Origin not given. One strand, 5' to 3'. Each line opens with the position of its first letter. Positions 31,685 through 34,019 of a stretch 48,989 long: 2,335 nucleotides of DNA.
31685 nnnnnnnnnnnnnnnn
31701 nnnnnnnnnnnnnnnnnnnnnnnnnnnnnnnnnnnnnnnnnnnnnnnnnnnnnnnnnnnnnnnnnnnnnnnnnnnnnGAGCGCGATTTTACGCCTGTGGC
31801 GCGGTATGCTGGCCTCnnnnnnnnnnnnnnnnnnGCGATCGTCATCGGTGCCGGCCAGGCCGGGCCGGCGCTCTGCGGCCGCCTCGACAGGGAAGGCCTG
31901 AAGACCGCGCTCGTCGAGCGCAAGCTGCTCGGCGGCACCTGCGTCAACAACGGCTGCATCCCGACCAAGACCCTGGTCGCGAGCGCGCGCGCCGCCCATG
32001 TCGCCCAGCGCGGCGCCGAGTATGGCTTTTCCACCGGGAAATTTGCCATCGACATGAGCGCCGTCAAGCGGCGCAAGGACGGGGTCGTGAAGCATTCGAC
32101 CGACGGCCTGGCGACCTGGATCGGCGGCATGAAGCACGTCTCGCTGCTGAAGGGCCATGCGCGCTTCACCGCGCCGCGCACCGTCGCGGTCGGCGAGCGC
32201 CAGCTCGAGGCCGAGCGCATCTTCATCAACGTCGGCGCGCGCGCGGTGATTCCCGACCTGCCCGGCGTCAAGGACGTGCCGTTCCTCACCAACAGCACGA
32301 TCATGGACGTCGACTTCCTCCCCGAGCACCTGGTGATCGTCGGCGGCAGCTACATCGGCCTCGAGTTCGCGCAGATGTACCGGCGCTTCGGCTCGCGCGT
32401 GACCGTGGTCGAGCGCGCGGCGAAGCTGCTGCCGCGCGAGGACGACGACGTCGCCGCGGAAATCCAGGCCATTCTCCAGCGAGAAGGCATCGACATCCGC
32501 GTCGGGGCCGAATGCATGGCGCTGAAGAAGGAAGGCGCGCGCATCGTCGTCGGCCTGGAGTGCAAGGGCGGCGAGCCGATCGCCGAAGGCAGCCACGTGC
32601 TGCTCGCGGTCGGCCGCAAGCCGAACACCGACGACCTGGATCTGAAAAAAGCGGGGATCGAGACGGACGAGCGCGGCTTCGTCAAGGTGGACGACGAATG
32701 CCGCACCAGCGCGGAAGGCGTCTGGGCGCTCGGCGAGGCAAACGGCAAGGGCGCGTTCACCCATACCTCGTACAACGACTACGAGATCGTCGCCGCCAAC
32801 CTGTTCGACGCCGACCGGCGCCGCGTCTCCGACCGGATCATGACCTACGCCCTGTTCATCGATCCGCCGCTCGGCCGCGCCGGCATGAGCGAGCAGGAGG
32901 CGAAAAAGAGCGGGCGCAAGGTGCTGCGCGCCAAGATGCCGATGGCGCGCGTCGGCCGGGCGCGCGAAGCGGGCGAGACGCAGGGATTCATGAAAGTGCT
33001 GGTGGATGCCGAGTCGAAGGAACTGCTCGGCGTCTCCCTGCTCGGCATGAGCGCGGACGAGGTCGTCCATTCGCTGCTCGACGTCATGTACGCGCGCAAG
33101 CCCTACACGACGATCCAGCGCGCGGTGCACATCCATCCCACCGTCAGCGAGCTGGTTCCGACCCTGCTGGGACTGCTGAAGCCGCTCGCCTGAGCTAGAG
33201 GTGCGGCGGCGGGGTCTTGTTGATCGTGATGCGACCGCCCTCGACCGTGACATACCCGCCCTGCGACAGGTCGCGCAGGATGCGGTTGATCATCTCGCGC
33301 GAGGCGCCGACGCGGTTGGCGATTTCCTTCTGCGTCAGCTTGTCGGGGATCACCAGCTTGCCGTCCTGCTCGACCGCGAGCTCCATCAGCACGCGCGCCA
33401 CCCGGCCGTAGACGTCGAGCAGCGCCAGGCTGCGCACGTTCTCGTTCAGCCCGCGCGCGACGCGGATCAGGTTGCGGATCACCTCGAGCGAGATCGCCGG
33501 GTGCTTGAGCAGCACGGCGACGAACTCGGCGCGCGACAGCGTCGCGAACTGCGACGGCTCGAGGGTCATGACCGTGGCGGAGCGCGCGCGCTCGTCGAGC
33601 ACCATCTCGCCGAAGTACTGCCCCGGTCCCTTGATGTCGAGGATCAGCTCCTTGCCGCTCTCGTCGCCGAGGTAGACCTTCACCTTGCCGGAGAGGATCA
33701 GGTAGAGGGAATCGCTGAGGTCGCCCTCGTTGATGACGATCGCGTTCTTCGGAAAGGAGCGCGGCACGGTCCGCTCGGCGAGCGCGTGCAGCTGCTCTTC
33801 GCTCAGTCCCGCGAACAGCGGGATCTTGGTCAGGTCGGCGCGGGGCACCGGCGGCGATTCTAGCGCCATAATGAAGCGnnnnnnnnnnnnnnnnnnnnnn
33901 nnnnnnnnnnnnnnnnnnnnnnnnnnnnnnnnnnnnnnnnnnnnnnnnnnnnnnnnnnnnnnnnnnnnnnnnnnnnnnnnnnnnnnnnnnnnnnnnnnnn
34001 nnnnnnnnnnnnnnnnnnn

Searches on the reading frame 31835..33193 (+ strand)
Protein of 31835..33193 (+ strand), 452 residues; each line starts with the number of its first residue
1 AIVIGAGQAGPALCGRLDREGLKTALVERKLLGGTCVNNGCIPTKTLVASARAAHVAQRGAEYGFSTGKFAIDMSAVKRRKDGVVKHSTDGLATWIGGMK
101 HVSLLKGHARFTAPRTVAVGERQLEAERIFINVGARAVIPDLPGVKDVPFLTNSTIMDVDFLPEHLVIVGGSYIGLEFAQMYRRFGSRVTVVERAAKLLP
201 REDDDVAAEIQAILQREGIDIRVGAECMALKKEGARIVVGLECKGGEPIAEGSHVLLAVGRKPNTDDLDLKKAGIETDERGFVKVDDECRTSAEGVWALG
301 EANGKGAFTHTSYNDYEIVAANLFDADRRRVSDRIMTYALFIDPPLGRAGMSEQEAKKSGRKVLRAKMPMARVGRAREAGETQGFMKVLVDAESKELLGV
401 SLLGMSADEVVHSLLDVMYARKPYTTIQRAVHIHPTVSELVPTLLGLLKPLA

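Call 55: search_protein_families(library=ncbifam, proteins=[window:31835-33193:+], max_evalue=0.00001)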
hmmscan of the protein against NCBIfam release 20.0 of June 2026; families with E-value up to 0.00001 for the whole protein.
window:31835-33193:+ (452 aa): 43 families (the best 25 are shown)
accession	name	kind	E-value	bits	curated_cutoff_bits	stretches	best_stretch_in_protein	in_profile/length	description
NF004992.0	PRK06370.1-4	equivalog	1.5e-224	745.6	629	1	1-451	7-458/459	FAD-containing oxidoreductase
NF004990.0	PRK06370.1-1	equivalog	7.8e-212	703.9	842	1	1-450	7-457/459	FAD-containing oxidoreductase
NF040477.1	chlor_oxi_RclA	equivalog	2.1e-110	369.4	740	1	1-448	6-440/441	reactive chlorine resistance oxidoreductase RclA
TIGR01350.1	lipoamide_DH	equivalog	2.7e-104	349.4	408.8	1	2-441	5-447/461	dihydrolipoyl dehydrogenase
NF004947.0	PRK06292.2-5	equivalog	9e-97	324.9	592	1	2-443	7-453/474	dihydrolipoyl dehydrogenase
TIGR02053.1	MerA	equivalog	1.5e-96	324.2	454.45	1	2-439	4-444/465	mercury(II) reductase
NF004991.0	PRK06370.1-3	subfamily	1.2e-94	317.7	620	1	2-441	39-480/509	FAD-containing oxidoreductase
NF004946.0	PRK06292.2-4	subfamily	1.4e-92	311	634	1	2-442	7-464/487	dihydrolipoyl dehydrogenase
NF041853.1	hythiocyan_redase_MerA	equivalog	3.4e-92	309.6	650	1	2-442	7-435/440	hypothiocyanous acid reductase MerA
NF005572.0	PRK07251.1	equivalog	6.7e-88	295.3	537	1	2-441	7-432/438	FAD-containing oxidoreductase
NF005884.0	PRK07846.1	equivalog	9.4e-87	291.5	501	1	2-445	7-449/454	mycothione reductase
NF004776.0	PRK06116.1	equivalog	6.4e-79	266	480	1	2-441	8-446/450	glutathione-disulfide reductase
TIGR03452.1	mycothione_red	equivalog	5.6e-77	259.5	635.65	1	2-446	6-451/452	mycothione reductase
NF004945.0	PRK06292.2-3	equivalog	1.7e-73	248.1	494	1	2-439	7-443/457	dihydrolipoyl dehydrogenase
TIGR01424.1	gluta_reduc_2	equivalog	2.1e-71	240.8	606.05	1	2-441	6-442/446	glutathione-disulfide reductase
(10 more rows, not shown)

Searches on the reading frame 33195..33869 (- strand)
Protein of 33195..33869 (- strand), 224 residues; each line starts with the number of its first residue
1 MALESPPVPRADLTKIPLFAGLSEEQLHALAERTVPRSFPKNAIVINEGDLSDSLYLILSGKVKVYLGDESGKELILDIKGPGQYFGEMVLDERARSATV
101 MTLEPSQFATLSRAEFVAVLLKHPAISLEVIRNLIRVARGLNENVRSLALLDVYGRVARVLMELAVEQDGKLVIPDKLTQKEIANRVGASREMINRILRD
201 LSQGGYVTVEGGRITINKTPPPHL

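Call 55: search_protein_families(library=ncbifam, proteins=[window:33195-33869:-], max_evalue=0.00001)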
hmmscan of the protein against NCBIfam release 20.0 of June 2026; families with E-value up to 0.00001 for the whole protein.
window:33195-33869:- (224 aa): 13 families
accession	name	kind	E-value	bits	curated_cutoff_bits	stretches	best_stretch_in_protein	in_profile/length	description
NF008732.0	PRK11753.1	equivalog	2.9e-35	121.7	266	1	24-218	13-212/214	cAMP-activated global transcriptional regulator CRP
NF006901.0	PRK09392.1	equivalog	6.8e-20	71.4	211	1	11-218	7-213/236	transcriptional activator FtrB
NF010499.0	PRK13918.1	equivalog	4.8e-14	52.3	274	1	39-217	17-192/205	CRP/FNR family transcriptional regulator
NF041163.2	encap_f2b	equivalog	4.9e-12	45.7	400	1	9-132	69-195/450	family 2B encapsulin nanocompartment shell protein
NF053664.1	TransRegPtrACyano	equivalog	8.8e-11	41.5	300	1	51-214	26-187/196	Crp/Fnr family transcriptional regulator PtrA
NF058543.1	ActPatMycb56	equivalog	3.3e-10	39.3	460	1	18-139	3-119/317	acetyltransferase Pat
NF008365.0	PRK11161.1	subfamily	4.3e-09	36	228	1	25-218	40-235/250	fumarate/nitrate reduction transcriptional regulator Fnr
TIGR03896.1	cyc_nuc_ocin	subfamily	1.8e-08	34.1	161.05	1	18-163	145-288/317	bacteriocin-type transport-associated protein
NF052518.1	TransRegLdrP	equivalog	3.2e-08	33.8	300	1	41-210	6-172/195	transcriptional regulator LdrP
NF050815.1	TransActFtrBCaul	equivalog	8.6e-08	31.7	300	1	7-218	7-215/251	transcriptional activator FtrB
NF050806.1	TransRegFixKCaul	equivalog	2.7e-06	26.8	300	1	33-211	22-198/215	transcriptional regulator FixK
NF007707.0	PRK10402.1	subfamily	4e-06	26.6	180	1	37-125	34-123/226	transcriptional regulator YeiL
TIGR03697.1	NtcA_cyano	equivalog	9.2e-06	25.5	244.95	0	47-217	6-183/193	global nitrogen regulator NtcA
